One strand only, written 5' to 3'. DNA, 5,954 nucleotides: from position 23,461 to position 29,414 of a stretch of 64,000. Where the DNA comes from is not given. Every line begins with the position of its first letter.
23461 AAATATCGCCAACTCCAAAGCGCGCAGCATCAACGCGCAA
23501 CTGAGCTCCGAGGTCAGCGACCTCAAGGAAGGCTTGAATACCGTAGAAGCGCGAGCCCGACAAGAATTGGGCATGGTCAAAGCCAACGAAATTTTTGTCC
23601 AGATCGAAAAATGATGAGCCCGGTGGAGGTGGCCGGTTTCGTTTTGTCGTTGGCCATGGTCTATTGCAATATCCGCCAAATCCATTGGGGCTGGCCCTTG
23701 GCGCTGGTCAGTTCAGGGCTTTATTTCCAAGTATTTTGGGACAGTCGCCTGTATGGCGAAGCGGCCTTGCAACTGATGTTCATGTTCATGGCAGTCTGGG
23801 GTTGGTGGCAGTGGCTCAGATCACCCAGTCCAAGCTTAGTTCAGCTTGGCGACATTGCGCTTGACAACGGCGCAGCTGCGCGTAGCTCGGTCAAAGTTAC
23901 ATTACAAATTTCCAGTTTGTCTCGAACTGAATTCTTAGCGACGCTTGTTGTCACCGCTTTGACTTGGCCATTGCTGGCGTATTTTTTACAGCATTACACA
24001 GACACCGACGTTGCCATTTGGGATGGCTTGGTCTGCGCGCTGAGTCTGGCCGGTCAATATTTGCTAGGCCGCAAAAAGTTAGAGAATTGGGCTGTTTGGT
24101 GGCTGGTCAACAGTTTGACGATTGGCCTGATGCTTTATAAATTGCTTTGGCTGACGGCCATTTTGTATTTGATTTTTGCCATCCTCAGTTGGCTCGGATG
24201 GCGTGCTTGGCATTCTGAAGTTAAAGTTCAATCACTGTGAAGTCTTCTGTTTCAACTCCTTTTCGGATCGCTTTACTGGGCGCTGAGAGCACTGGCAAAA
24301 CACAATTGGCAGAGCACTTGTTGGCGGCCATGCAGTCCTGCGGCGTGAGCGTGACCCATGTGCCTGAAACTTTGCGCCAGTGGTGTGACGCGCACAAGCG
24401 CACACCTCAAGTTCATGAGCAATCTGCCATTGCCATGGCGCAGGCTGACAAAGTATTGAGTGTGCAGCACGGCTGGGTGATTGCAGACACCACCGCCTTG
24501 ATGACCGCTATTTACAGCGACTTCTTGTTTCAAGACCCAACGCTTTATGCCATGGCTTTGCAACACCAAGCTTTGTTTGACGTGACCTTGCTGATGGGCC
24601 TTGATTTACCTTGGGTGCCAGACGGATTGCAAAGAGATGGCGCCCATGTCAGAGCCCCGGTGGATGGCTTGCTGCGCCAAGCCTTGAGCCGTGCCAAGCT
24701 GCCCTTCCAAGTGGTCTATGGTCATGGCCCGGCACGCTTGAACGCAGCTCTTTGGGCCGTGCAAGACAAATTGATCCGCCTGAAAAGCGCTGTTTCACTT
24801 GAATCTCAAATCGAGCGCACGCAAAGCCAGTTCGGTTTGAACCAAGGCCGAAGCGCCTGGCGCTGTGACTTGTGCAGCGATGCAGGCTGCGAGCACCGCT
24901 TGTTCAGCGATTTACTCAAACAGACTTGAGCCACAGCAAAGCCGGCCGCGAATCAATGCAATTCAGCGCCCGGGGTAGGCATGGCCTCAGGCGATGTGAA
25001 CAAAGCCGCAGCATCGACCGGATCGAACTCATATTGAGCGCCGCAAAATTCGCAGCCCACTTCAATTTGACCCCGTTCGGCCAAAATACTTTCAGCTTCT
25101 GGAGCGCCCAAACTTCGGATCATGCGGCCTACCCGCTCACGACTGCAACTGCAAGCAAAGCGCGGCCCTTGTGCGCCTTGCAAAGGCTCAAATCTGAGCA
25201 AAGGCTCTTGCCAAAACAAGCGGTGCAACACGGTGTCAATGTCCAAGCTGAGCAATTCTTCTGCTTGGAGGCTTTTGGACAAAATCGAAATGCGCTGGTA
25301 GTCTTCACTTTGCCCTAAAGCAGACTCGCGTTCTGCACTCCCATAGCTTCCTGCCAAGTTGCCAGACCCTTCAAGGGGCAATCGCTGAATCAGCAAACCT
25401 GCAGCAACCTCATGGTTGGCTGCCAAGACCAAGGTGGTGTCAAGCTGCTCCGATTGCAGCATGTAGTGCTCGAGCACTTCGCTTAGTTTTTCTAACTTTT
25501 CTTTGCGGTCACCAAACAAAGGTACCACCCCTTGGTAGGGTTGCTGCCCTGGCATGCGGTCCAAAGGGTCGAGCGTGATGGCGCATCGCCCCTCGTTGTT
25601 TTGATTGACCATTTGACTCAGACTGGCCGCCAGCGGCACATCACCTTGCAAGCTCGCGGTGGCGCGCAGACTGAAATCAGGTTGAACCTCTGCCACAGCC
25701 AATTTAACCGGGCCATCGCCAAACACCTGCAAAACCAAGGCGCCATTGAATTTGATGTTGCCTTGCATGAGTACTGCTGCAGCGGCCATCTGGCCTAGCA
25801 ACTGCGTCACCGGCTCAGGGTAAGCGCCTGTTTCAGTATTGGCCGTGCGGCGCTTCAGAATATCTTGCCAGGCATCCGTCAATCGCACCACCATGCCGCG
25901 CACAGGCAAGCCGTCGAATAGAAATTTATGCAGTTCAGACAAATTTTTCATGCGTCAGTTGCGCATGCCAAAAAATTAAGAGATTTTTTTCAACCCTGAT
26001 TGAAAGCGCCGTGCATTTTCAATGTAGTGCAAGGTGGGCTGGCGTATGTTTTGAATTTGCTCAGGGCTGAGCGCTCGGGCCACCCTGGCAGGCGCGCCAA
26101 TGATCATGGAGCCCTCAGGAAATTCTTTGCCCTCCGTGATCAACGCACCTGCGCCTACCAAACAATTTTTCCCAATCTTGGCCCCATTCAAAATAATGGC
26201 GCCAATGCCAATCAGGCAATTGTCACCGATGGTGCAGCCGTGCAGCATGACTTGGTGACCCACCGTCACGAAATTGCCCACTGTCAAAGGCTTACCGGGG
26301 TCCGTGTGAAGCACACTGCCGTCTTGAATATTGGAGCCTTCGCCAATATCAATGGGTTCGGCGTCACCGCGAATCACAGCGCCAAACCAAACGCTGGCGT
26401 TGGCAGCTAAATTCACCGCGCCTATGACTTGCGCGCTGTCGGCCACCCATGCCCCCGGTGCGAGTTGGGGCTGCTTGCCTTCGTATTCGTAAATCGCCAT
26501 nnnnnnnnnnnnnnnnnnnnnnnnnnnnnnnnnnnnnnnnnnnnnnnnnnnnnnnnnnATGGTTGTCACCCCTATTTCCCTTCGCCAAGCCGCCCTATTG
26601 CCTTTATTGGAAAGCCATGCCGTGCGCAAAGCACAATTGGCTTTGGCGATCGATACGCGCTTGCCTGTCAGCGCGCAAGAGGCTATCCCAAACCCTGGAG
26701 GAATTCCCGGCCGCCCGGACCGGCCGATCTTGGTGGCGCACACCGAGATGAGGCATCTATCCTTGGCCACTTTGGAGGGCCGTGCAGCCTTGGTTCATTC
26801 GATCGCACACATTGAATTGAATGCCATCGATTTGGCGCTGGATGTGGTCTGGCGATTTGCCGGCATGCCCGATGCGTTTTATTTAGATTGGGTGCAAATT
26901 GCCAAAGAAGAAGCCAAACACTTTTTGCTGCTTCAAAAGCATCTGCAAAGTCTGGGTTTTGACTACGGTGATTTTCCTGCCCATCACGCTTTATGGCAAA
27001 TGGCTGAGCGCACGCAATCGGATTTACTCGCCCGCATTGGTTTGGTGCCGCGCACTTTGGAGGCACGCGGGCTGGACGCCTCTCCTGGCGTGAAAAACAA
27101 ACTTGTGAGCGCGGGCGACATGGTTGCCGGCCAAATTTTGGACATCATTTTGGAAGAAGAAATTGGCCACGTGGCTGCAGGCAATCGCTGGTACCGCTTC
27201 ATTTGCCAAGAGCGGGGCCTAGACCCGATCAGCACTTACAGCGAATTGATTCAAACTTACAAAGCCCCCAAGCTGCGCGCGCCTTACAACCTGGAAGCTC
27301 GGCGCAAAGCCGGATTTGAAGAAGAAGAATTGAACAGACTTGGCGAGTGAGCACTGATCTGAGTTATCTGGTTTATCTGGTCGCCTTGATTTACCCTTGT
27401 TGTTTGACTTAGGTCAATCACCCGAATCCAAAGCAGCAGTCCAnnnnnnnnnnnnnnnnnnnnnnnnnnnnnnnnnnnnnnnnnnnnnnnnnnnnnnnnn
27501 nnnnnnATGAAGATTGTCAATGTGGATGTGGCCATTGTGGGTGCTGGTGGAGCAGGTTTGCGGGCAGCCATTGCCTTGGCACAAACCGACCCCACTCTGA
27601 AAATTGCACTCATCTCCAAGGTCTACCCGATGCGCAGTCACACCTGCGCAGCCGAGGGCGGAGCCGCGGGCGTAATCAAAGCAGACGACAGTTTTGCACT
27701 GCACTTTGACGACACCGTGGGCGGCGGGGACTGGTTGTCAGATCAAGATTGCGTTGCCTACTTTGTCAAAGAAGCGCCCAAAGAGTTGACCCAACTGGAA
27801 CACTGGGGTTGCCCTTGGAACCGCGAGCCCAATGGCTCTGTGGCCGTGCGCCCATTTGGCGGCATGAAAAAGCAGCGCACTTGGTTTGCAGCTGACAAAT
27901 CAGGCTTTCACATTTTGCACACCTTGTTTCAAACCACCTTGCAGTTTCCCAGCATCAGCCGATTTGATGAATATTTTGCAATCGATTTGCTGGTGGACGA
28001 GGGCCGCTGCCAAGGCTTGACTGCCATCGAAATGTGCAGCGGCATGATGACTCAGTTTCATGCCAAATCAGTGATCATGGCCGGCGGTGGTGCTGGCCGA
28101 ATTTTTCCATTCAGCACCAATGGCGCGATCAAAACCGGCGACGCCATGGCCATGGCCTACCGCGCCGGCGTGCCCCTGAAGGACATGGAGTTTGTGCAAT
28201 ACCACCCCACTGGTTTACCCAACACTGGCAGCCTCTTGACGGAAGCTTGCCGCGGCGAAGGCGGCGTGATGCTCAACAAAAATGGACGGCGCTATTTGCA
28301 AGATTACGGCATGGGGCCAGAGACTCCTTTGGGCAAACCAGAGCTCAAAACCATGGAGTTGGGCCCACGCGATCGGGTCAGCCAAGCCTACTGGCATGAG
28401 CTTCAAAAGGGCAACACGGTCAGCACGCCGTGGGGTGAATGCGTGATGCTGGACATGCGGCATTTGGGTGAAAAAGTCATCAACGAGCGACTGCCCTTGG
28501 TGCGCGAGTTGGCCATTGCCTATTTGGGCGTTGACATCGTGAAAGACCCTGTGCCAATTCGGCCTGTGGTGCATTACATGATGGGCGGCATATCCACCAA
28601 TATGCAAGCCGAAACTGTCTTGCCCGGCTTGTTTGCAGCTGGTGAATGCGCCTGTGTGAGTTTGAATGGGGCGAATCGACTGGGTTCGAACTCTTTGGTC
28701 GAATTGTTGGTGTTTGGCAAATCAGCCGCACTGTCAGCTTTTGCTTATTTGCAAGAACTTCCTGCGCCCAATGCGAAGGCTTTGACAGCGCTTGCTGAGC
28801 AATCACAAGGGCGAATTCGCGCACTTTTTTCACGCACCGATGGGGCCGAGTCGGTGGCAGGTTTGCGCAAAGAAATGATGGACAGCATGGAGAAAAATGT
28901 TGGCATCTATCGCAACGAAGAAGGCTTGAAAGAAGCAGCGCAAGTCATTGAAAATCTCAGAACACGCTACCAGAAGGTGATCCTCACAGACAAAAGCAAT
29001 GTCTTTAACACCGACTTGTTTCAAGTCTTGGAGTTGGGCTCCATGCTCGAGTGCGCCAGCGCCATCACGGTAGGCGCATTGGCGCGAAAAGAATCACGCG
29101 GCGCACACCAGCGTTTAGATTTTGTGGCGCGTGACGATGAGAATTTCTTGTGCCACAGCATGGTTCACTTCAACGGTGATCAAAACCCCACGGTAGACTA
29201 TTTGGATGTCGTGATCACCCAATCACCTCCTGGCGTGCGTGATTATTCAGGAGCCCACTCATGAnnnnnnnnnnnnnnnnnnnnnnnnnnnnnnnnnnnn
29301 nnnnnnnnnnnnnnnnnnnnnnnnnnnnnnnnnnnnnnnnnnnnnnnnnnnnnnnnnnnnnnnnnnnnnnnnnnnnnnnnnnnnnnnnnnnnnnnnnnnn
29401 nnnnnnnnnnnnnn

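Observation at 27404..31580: FNR-box - frdABCD - rquA: a self-contained rhodoquinone-based fumarate respiration module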

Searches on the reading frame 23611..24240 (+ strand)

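Call 49: search_protein_families(library=pfam, max_evalue=0.000001, proteins=[window:23611-24240:+])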
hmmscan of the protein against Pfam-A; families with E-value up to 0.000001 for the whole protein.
window:23611-24240:+ (209 aa): 1 family
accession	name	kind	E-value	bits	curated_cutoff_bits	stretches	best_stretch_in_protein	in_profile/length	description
PF04973.17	NMN_transporter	-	4e-44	151.1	27.3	1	4-201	2-174/175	Nicotinamide mononucleotide transporter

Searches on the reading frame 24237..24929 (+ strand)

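Call 49: search_protein_families(library=pfam, max_evalue=0.000001, proteins=[window:24237-24929:+])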
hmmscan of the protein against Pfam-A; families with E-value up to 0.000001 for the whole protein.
window:24237-24929:+ (230 aa): 1 family
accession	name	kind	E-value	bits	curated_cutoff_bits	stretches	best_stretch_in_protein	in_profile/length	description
PF13521.12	AAA_28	-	2e-17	64.4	27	1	10-163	1-160/164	AAA domain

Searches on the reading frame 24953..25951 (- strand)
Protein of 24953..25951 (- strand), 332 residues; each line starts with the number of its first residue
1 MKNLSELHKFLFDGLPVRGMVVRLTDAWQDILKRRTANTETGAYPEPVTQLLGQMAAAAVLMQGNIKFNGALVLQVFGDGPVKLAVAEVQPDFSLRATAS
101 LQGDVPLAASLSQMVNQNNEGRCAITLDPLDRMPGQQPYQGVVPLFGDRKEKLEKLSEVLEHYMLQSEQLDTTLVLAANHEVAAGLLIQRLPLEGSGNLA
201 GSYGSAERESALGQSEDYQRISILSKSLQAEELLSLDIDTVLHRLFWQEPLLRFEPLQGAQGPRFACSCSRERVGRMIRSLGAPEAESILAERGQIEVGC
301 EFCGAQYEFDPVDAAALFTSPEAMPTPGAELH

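Call 49: search_protein_families(library=pfam, max_evalue=0.000001, proteins=[window:24953-25951:-])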
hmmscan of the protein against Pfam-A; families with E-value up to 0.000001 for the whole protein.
window:24953-25951:- (332 aa): 1 family
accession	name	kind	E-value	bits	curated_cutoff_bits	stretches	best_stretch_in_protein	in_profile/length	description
PF01430.24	HSP33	-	4.2e-63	213.8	21.4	1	6-310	2-273/273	Hsp33 protein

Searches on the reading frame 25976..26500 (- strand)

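Call 49: search_protein_families(library=pfam, max_evalue=0.000001, proteins=[window:25976-26500:-])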
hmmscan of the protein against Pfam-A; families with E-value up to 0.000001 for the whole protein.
window:25976-26500:- (174 aa): 3 families
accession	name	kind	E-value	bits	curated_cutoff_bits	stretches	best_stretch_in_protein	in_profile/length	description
PF00132.30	Hexapep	-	5.2e-17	61.2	27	1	88-122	1-35/36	Bacterial transferase hexapeptide (six repeats)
PF14602.12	Hexapep_2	-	6.6e-08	32.6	27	1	90-122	3-33/34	Hexapeptide repeat of succinyl-transferase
PF25084.1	LbH_EIF2B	-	4.1e-07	30.4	54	1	51-125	23-97/105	EIF2B subunit epsilon LbH domain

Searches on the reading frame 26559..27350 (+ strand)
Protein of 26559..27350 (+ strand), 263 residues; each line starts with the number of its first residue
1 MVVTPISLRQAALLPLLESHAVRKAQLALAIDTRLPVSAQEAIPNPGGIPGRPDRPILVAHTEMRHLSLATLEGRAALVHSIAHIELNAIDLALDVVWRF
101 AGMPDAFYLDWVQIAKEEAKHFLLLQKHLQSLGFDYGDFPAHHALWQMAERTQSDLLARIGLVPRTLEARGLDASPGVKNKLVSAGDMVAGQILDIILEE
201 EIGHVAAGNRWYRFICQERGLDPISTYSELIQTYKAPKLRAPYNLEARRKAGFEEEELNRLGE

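Call 3: search_protein_families(library=pfam, proteins=[window:26559-27350:+])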
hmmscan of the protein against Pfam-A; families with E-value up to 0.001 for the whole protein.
window:26559-27350:+ (263 aa): 1 family
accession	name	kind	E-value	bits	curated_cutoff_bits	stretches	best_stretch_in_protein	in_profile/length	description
PF04305.20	DUF455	-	1.9e-91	306.5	34.3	1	30-258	14-246/247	Protein of unknown function (DUF455)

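Call 4: search_protein_families(library=ncbifam, proteins=[window:26559-27350:+])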
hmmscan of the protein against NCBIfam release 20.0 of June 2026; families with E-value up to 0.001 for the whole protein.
window:26559-27350:+ (263 aa): 0 families

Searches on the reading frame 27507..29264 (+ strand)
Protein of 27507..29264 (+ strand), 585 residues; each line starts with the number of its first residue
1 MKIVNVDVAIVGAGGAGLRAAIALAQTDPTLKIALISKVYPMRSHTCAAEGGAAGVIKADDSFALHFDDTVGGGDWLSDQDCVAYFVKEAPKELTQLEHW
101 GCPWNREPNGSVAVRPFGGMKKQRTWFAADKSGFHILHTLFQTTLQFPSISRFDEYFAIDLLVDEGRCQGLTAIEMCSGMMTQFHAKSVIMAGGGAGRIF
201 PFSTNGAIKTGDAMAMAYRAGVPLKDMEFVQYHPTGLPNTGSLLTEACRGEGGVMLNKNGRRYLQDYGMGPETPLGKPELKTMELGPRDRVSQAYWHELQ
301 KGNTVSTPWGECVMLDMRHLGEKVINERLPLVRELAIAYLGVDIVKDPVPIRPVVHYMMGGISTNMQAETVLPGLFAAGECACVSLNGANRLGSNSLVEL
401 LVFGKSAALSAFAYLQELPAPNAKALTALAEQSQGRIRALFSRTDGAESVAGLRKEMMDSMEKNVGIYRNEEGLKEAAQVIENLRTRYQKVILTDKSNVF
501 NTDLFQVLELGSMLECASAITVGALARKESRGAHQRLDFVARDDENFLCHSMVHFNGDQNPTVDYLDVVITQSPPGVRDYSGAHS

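Call 3: search_protein_families(library=pfam, proteins=[window:27507-29264:+])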
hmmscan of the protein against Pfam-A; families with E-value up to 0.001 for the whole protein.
window:27507-29264:+ (585 aa): 5 families
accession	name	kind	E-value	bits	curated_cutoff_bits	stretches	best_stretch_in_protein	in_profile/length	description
PF00890.30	FAD_binding_2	-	1e-104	351.5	20.4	1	7-397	1-414/414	FAD binding domain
PF02910.25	Succ_DH_flav_C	-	8.7e-42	142.6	20.8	1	454-580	1-130/130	Fumarate reductase flavoprotein C-term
PF07992.20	Pyr_redox_2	-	7.4e-08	32.6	26.1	1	7-51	2-44/291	Pyridine nucleotide-disulphide oxidoreductase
PF01946.23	Thi4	-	1.2e-06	28.4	26.2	1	2-38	14-49/235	Thi4 family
PF01266.30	DAO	-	0.00023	21.2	27.9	1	7-129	1-108/353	FAD dependent oxidoreductase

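Call 4: search_protein_families(library=ncbifam, proteins=[window:27507-29264:+])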
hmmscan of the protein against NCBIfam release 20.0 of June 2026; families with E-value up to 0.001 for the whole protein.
window:27507-29264:+ (585 aa): 31 families (the best 25 are shown)
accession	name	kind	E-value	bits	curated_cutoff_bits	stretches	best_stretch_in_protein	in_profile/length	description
NF006686.0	PRK09231.1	equivalog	1.6e-282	938.4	854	1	1-582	1-583/598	fumarate reductase (quinol) flavoprotein subunit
TIGR01176.1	fum_red_Fp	equivalog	8.8e-276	916.1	932.7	1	4-580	2-579/580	fumarate reductase (quinol) flavoprotein subunit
TIGR01812.1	sdhA_frdA_Gneg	subfamily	5.7e-221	734.9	567.3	1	7-580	1-568/568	succinate dehydrogenase or fumarate reductase, flavoprotein subunit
NF004724.0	PRK06069.1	subfamily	7.4e-206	684.8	826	1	1-580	1-577/577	succinate dehydrogenase/fumarate reductase flavoprotein subunit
TIGR01816.1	sdhA_forward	equivalog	9.7e-174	578.7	727.35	1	6-569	3-568/584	succinate dehydrogenase flavoprotein subunit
NF004613.0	PRK05945.1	equivalog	2.6e-160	534.8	824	1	5-580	3-575/575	succinate dehydrogenase/fumarate reductase flavoprotein subunit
NF042982.1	MFR_Fp_SdhA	equivalog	1.5e-146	489.4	1100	1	3-572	45-605/612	8-methylmenaquinol:fumarate reductase flavoprotein subunit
NF005037.0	PRK06452.1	equivalog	2.3e-143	478.7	862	1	1-580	1-566/566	succinate dehydrogenase flavoprotein subunit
NF004900.0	PRK06263.1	equivalog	3.8e-134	448.2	718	1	2-546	4-528/546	fumarate reductase (CoM/CoB) subunit TfrA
NF006383.0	PRK08626.1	equivalog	2.1e-133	445.9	663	2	107-582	131-600/657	fumarate reductase flavoprotein subunit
NF005866.0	PRK07803.1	equivalog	4e-110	368.8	819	2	5-267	8-287/631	fumarate reductase/succinate dehydrogenase flavoprotein subunit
TIGR00551.1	nadB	equivalog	4.5e-110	368.6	452.75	1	6-539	3-488/489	L-aspartate oxidase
NF006392.0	PRK08641.1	equivalog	9.7e-109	364.6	855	1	7-583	5-582/593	succinate dehydrogenase flavoprotein subunit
NF005636.0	PRK07395.1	subfamily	4.3e-105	352.1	723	1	5-554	12-548/560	L-aspartate oxidase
NF005867.0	PRK07804.1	equivalog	9.2e-100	334.4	639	1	5-564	18-540/548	L-aspartate oxidase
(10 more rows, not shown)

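Call 65: search_solved_structures(query=window:27507-29264:+, max_evalue=1e-100, show_alignments=1)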
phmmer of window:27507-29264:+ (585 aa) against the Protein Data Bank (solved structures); distinct sequences matched with E-value up to 1e-100: 22.
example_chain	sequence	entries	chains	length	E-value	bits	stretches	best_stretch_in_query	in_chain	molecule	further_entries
1kf6_A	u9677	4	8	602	2.2e-228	762.7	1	4-582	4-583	FUMARATE REDUCTASE FLAVOPROTEIN | Fumarate reductase flavoprotein subunit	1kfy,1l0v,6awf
2b76_A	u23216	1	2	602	5.7e-228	761.4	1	4-582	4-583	Fumarate reductase flavoprotein subunit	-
5vpn_A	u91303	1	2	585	6.1e-228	761.3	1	4-582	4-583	Fumarate reductase flavoprotein subunit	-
3cir_A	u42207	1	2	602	1.1e-227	760.4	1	4-582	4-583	Fumarate reductase flavoprotein subunit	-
3p4p_A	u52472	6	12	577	1.3e-226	756.9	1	4-575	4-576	Fumarate reductase flavoprotein subunit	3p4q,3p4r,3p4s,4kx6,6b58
6lum_A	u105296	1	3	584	1e-129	437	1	6-580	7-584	Succinate dehydrogenase subunit A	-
1nek_A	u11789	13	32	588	4.6e-129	434.8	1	5-553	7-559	Succinate dehydrogenase flavoprotein subunit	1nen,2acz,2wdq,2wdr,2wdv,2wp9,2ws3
9lig_A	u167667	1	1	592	2.7e-123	415.8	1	6-553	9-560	Succinate dehydrogenase [ubiquinone] flavoprotein subunit, mitochondrial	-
9kps_A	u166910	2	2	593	2.7e-123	415.8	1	6-553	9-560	Succinate dehydrogenase [ubiquinone] flavoprotein subunit, mitochondrial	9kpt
9kq3_A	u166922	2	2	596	2.7e-123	415.8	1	6-553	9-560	Succinate dehydrogenase [ubiquinone] flavoprotein subunit, mitochondrial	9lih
9qdl_A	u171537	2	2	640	3.3e-123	415.5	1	6-553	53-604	Succinate dehydrogenase [ubiquinone] flavoprotein subunit, mitochondrial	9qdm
8b6g_CA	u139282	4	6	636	3.6e-123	415.4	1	6-569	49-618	Succinate dehydrogenase [ubiquinone] flavoprotein subunit, mitochondrial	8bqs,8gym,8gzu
9fzl_2M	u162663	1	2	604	1e-118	400.7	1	7-574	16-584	Succinate dehydrogenase [ubiquinone] flavoprotein subunit, mitochondrial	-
9fq7_2M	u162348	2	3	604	1e-118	400.7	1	7-574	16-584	Succinate dehydrogenase [ubiquinone] flavoprotein subunit, mitochondrial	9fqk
4ysx_A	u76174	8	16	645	2e-116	393.1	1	6-546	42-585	Succinate dehydrogenase flavoprotein | Succinate dehydrogenase [ubiquinone] flavoprotein subunit, mitochondrial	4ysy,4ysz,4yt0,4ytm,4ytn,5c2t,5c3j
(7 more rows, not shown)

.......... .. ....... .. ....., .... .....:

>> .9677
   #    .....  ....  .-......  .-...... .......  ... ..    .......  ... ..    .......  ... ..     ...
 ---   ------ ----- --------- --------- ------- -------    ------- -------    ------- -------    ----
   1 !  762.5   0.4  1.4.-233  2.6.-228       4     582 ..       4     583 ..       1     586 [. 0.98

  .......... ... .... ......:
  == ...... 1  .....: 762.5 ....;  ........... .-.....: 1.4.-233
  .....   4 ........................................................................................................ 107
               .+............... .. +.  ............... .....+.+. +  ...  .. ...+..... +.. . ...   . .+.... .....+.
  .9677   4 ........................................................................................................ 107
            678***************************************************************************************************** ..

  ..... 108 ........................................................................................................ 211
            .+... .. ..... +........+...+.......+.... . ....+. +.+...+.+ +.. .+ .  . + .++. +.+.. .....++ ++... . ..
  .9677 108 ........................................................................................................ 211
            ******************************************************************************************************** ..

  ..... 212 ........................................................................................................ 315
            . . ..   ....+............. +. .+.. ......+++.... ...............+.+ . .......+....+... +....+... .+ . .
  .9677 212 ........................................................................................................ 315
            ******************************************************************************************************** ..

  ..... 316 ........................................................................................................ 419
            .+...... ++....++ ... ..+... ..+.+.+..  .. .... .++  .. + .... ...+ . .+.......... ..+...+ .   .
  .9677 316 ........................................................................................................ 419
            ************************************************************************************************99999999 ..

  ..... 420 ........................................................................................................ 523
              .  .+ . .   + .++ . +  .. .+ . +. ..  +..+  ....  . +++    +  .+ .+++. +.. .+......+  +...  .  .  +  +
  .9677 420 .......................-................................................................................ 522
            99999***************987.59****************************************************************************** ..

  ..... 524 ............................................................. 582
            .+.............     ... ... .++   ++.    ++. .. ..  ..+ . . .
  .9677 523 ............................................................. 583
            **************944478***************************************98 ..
